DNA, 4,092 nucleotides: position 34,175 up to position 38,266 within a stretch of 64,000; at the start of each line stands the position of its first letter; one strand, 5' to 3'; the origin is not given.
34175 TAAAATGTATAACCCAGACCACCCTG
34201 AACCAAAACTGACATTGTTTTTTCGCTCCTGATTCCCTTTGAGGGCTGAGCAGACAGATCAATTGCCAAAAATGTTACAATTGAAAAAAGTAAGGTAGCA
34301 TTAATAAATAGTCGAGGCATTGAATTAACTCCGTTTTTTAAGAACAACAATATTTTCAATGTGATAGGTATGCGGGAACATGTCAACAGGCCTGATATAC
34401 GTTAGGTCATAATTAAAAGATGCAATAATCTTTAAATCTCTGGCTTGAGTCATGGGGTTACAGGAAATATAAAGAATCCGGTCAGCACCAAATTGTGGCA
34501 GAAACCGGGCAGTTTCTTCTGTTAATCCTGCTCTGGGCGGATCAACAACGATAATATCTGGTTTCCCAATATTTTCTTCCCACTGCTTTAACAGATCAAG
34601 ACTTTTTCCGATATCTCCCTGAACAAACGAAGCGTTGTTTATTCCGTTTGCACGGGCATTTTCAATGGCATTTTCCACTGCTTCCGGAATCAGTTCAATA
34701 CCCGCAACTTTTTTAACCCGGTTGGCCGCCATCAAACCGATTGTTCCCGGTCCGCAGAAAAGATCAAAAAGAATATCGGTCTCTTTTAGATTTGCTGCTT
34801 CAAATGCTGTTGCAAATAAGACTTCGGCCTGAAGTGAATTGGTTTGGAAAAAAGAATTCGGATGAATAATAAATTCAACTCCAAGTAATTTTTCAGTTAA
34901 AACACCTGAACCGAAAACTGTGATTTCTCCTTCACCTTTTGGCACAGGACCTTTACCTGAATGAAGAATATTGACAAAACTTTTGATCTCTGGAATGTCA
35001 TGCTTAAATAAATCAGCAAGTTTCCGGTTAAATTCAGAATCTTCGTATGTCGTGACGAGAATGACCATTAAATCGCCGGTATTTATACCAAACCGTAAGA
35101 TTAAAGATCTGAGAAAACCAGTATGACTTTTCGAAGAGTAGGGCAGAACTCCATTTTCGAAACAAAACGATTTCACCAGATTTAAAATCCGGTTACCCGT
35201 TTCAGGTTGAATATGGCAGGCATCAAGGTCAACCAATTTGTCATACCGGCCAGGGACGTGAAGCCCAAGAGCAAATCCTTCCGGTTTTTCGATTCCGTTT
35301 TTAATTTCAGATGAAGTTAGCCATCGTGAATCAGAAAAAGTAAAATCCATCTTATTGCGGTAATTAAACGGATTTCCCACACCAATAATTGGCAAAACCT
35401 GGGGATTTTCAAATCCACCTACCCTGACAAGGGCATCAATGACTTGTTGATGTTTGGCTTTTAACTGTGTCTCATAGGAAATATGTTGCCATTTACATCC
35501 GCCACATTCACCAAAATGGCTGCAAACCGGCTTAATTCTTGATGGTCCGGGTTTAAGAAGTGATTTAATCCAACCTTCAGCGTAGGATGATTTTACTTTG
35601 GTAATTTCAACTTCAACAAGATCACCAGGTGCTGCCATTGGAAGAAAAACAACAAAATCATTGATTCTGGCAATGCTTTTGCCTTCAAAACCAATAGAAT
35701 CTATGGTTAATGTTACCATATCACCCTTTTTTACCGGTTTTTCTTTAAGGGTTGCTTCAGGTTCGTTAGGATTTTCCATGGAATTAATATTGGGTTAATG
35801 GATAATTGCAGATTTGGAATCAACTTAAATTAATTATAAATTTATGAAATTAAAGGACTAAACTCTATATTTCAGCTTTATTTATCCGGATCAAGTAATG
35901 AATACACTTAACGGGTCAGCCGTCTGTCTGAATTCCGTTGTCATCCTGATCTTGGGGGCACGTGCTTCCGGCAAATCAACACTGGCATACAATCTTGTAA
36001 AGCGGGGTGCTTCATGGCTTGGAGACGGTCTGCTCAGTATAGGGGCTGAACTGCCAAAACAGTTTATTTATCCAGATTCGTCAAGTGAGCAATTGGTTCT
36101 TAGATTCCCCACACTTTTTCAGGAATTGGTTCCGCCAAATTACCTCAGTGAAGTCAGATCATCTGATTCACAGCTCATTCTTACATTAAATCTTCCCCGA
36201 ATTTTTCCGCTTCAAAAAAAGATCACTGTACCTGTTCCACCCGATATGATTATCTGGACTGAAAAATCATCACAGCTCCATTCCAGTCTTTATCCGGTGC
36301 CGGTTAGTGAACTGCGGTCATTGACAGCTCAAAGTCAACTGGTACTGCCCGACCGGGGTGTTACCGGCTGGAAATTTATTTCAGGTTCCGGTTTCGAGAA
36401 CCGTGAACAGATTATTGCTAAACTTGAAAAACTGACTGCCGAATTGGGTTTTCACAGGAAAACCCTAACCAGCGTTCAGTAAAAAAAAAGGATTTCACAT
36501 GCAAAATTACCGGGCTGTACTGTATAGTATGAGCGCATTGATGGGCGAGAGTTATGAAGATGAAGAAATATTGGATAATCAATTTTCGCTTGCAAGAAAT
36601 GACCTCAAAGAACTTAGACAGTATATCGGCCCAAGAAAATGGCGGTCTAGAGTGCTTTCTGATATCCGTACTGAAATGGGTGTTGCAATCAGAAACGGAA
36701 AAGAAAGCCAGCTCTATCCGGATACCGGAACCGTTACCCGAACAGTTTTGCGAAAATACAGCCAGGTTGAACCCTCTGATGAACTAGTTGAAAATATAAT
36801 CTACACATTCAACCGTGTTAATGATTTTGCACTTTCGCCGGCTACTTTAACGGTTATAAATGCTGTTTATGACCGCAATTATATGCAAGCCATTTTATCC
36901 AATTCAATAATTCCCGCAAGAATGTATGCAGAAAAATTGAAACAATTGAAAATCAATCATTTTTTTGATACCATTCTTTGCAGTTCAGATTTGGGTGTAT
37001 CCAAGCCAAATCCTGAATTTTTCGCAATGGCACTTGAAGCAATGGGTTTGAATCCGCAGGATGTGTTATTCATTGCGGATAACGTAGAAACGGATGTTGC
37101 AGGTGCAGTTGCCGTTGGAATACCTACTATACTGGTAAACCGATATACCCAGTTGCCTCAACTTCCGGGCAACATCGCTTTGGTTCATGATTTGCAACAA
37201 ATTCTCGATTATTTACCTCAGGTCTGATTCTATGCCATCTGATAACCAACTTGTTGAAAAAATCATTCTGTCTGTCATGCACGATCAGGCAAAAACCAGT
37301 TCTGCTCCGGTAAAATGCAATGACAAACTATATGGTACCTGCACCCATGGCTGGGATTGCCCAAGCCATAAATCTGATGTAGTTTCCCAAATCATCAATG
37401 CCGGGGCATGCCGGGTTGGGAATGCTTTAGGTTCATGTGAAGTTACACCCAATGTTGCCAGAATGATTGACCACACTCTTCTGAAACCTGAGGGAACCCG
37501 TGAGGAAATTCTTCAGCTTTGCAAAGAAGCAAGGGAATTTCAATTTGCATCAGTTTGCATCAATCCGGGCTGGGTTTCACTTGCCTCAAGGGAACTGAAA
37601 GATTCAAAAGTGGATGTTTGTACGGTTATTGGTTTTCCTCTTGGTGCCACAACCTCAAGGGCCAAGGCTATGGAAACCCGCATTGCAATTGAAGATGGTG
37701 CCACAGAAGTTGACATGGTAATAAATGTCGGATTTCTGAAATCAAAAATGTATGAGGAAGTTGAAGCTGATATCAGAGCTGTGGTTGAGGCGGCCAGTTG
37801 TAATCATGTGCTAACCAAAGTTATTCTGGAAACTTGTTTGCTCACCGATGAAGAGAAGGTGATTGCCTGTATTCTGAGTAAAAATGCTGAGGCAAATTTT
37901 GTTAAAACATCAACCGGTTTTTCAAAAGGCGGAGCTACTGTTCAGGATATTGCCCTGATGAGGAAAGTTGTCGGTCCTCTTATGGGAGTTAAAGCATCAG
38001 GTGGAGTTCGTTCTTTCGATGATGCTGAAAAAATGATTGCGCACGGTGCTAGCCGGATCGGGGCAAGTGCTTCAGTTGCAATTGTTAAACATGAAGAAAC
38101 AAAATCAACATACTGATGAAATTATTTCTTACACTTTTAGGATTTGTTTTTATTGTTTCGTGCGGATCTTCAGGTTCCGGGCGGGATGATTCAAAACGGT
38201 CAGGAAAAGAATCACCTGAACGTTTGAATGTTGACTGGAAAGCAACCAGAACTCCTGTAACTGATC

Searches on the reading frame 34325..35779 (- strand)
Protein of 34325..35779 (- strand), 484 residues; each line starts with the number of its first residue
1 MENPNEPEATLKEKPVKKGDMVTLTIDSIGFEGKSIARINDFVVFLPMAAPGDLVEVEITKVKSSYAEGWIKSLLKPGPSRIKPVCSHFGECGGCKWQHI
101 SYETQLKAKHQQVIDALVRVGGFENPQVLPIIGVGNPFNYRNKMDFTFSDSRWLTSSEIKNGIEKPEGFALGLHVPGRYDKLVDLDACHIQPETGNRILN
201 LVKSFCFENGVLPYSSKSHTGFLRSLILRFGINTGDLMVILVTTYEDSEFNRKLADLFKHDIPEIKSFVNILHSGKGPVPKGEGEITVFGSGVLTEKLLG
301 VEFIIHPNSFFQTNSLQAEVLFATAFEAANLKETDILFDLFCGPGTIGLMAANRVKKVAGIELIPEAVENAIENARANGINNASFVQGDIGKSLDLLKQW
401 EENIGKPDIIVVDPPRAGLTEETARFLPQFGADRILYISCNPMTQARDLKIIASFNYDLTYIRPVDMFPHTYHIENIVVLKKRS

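Call 49: search_protein_families(library=pfam, proteins=[window:34325-35779:-], max_evalue=0.00001)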
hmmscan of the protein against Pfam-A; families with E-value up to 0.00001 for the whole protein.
window:34325-35779:- (484 aa): 5 families
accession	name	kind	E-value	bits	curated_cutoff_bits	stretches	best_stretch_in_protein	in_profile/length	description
PF05958.17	tRNA_U5-meth_tr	-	1.5e-22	80.6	23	1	307-483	176-357/357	tRNA (Uracil-5-)-methyltransferase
PF01938.26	TRAM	-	1.5e-11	44.4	21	1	16-69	2-58/61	TRAM domain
PF13847.12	Methyltransf_31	-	3e-11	43.6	27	1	336-397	6-69/145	Methyltransferase domain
PF09445.16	Methyltransf_15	-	8.5e-07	29.1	22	1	336-419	3-84/165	RNA cap guanine-N2 methyltransferase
PF13649.12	Methyltransf_25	-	1.8e-06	29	27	1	339-394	3-58/97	Methyltransferase domain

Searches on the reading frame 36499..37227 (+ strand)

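Call 49: search_protein_families(library=pfam, proteins=[window:36499-37227:+], max_evalue=0.00001)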
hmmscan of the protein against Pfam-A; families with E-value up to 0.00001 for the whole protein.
window:36499-37227:+ (242 aa): 3 families
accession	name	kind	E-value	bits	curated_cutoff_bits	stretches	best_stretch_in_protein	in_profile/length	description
PF13419.12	HAD_2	-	3.6e-17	63.5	23.8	1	77-213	42-178/178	Haloacid dehalogenase-like hydrolase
PF00702.32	Hydrolase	-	2.4e-13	51.3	26.4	1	100-207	86-191/191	haloacid dehalogenase-like hydrolase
PF13242.12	Hydrolase_like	-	3.2e-13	49.8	22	1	168-214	3-49/75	HAD-hyrolase-like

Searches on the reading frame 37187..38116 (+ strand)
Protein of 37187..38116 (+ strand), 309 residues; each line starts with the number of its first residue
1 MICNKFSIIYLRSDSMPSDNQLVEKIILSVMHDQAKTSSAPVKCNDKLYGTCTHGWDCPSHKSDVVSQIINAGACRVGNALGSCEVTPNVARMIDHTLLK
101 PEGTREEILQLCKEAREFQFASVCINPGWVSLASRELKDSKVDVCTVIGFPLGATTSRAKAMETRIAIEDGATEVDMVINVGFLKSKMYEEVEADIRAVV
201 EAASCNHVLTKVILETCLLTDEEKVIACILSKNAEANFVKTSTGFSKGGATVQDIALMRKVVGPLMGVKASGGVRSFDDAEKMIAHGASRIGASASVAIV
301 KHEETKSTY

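Call 49: search_protein_families(library=pfam, proteins=[window:37187-38116:+], max_evalue=0.00001)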
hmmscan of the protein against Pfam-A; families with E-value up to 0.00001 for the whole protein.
window:37187-38116:+ (309 aa): 1 family
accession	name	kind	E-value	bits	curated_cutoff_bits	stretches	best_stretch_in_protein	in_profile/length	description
PF01791.15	DeoC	-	1e-16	61.7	23.8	1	93-293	5-217/229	DeoC/LacD family aldolase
